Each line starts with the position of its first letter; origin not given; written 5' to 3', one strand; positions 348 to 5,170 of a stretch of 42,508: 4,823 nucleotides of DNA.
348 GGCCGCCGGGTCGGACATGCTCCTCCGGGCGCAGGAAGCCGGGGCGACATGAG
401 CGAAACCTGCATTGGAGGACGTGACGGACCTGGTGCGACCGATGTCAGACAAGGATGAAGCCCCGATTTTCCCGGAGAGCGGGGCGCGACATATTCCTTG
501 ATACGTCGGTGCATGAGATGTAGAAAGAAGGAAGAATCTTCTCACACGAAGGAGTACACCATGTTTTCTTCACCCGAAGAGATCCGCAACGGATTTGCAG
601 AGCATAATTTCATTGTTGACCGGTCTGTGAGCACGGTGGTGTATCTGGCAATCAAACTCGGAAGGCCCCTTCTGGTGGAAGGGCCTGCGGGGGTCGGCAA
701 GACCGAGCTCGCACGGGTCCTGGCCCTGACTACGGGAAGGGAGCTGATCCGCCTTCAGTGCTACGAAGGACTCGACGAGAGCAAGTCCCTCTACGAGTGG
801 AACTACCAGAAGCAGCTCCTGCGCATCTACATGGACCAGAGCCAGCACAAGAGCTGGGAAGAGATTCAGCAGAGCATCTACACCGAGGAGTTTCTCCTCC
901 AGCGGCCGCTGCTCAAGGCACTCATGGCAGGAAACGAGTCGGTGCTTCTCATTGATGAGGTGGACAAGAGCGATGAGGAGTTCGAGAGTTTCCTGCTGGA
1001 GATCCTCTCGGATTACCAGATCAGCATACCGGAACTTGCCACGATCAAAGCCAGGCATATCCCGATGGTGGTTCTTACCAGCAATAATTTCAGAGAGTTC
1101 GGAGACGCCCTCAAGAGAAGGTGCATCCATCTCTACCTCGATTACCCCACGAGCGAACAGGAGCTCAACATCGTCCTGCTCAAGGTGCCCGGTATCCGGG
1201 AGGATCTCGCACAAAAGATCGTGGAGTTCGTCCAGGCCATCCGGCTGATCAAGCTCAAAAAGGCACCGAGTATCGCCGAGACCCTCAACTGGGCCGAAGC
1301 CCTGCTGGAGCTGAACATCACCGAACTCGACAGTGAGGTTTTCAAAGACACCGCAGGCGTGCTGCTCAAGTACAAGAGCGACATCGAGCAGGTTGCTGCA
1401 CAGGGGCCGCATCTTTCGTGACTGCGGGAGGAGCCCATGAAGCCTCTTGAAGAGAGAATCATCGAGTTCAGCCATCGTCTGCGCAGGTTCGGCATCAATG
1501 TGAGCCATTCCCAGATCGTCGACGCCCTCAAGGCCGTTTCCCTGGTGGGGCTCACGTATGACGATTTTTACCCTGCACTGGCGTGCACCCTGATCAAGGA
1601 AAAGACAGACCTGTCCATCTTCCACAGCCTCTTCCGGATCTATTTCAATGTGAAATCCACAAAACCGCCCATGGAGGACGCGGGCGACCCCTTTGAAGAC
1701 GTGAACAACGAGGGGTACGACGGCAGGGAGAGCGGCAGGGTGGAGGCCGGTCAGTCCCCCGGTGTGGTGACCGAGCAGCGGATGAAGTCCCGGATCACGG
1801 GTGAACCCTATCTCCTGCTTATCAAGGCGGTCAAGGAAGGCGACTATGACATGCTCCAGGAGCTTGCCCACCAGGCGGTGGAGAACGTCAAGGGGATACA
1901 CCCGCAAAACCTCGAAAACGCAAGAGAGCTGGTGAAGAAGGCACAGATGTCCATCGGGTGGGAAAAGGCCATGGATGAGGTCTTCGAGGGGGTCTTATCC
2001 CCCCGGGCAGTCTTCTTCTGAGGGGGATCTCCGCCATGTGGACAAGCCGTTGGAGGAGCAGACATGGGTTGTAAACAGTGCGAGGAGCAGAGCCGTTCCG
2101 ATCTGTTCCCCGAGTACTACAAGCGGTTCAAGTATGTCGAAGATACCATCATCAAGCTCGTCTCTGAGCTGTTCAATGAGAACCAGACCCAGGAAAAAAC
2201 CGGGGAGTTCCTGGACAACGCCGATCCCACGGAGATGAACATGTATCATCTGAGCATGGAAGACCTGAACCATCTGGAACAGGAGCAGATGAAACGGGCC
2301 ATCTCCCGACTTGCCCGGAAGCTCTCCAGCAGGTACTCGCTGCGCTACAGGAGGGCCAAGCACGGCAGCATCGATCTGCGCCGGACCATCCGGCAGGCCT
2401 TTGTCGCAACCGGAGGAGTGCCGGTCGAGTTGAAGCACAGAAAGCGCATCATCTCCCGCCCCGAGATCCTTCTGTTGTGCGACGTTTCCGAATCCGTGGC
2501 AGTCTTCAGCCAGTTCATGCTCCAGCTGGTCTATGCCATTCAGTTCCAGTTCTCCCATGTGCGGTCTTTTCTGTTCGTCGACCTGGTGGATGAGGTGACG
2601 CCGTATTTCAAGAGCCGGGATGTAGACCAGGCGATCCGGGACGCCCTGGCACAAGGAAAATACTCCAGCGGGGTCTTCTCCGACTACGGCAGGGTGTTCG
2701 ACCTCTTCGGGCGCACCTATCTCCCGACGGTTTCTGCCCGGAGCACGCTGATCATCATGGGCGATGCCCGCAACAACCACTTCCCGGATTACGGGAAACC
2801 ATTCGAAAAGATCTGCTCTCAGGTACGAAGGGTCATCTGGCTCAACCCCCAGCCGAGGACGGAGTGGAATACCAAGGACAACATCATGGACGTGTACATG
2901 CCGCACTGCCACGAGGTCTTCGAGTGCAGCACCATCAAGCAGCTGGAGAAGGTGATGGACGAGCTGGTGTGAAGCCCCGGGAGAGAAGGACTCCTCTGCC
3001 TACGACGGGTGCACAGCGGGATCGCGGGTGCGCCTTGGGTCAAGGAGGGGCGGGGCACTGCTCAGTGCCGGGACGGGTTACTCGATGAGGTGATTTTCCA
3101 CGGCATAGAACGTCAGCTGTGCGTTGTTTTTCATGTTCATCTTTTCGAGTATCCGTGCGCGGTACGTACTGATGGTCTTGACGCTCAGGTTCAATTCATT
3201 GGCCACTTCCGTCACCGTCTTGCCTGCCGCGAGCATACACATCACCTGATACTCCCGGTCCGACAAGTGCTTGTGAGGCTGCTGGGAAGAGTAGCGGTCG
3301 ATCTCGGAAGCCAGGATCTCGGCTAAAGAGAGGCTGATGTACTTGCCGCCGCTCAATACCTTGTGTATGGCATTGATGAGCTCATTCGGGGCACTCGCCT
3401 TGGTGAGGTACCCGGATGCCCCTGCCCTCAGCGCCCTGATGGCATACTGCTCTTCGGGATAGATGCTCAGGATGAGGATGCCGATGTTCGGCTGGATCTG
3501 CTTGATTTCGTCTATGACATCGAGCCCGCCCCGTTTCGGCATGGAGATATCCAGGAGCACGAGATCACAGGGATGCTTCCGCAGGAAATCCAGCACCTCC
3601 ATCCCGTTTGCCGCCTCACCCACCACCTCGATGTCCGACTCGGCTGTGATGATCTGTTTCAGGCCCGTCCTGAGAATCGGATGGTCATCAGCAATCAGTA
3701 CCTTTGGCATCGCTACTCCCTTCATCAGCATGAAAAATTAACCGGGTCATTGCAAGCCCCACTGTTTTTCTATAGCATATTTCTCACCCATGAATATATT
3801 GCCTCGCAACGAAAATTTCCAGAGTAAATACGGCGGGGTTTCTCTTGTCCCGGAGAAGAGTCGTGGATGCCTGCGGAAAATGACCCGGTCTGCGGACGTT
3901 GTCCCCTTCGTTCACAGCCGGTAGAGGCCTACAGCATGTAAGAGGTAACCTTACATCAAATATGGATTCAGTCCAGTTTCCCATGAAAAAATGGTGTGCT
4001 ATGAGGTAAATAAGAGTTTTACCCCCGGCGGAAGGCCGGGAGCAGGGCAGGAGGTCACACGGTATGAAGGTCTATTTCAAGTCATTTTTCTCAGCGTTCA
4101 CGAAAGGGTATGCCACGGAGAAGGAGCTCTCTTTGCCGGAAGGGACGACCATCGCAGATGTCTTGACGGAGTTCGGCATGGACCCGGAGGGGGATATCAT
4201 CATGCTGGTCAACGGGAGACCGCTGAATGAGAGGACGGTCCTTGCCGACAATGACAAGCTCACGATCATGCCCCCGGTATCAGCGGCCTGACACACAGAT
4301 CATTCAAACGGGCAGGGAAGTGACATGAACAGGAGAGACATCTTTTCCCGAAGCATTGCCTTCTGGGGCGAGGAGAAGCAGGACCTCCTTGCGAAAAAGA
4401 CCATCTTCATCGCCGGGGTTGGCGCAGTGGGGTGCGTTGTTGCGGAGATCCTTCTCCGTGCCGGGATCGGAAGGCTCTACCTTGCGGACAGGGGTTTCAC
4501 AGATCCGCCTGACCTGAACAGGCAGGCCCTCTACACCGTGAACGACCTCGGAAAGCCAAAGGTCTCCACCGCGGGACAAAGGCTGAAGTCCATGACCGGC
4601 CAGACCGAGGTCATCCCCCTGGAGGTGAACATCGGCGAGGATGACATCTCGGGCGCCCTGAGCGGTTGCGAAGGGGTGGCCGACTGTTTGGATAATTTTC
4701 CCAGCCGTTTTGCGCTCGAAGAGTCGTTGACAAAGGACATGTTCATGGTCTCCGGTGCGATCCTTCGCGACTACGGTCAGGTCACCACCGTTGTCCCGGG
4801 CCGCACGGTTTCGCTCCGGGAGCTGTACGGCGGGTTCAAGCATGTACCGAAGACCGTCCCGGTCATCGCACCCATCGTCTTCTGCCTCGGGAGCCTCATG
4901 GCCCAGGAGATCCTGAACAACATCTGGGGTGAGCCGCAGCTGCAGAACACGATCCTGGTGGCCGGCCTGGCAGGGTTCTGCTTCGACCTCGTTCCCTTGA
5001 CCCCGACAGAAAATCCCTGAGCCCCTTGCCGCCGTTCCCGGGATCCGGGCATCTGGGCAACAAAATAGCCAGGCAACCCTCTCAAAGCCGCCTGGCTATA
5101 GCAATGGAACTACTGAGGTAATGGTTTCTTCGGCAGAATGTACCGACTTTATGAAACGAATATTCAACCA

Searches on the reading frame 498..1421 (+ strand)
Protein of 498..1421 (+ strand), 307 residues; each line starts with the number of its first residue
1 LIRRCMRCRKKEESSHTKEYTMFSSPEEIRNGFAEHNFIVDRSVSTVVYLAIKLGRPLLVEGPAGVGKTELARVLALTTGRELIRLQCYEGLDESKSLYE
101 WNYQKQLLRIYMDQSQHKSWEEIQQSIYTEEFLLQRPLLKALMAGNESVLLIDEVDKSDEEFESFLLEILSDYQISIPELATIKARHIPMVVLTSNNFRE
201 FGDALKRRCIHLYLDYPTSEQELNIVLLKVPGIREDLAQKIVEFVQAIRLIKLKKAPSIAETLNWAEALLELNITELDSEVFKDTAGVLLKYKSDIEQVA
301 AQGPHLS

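Call 60: search_protein_families(library=pfam, proteins=[window:498-1421:+], max_evalue=0.001)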
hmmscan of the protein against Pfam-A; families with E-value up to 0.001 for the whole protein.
window:498-1421:+ (307 aa): 8 families
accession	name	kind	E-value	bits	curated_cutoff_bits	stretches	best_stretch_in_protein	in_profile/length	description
PF07728.20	AAA_5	-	7e-10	39.5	22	1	58-208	2-138/139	AAA domain (dynein-related subfamily)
PF00004.35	AAA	-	2.2e-09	38.3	21.2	1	59-209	2-123/131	ATPase family associated with various cellular activities (AAA)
PF07724.20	AAA_2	-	5.9e-07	30.1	27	1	59-196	7-124/166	AAA domain (Cdc48 subfamily)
PF13401.12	AAA_22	-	3.7e-06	27.7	27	1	56-172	6-113/130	AAA domain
PF13191.12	AAA_16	-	6.2e-06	27.2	32.6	1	55-171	22-157/167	AAA ATPase domain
PF07726.17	AAA_3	-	2.5e-05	24.6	27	0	148-197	64-112/131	ATPase family associated with various cellular activities (AAA)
PF05496.18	RuvB_N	-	0.00024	21.3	27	0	58-81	36-59/159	Holliday junction DNA helicase RuvB P-loop domain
PF00910.28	RNA_helicase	-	0.00083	20.3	21.5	0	59-131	2-79/105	RNA helicase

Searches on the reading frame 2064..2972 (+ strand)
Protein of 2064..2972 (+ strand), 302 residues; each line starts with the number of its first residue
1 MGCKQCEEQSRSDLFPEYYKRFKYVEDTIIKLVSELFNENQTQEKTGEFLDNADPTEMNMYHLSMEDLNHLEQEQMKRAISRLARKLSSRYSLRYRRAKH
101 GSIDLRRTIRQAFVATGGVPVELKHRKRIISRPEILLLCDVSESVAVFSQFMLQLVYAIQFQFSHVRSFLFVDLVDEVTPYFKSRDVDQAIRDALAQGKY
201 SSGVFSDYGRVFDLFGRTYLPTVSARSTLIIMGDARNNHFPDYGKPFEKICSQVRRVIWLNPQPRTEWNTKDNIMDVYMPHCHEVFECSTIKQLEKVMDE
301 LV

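Call 60: search_protein_families(library=pfam, proteins=[window:2064-2972:+], max_evalue=0.001)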
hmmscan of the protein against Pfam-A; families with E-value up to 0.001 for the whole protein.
window:2064-2972:+ (302 aa): 1 family
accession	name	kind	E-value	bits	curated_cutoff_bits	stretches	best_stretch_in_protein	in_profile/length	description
PF05762.20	VWA_CoxE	-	4.1e-33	115.1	26.4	1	78-297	3-222/222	VWA domain containing CoxE-like protein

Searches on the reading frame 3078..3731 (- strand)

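Call 60: search_protein_families(library=pfam, proteins=[window:3078-3731:-], max_evalue=0.001)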
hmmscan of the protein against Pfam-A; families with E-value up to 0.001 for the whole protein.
window:3078-3731:- (217 aa): 2 families
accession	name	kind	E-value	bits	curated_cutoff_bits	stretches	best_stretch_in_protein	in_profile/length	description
PF00072.30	Response_reg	-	6.8e-31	107.2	30.2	1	11-122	1-110/111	Response regulator receiver domain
PF00196.25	GerE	-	4.3e-18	65.1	23.5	1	155-210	2-57/57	Bacterial regulatory proteins, luxR family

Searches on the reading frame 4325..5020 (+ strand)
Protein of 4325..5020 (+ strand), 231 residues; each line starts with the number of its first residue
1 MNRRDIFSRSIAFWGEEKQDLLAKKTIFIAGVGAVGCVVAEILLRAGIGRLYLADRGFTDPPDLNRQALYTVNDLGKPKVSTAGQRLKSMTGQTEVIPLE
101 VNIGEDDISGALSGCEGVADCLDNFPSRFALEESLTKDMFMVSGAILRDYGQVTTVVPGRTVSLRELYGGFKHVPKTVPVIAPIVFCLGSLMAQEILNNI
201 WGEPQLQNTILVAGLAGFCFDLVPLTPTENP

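Call 60: search_protein_families(library=pfam, proteins=[window:4325-5020:+], max_evalue=0.001)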
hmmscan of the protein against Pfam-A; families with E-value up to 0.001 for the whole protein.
window:4325-5020:+ (231 aa): 1 family
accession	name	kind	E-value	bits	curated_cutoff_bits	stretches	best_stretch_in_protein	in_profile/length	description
PF00899.27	ThiF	-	9.3e-41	140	28.1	1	8-211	2-215/238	ThiF family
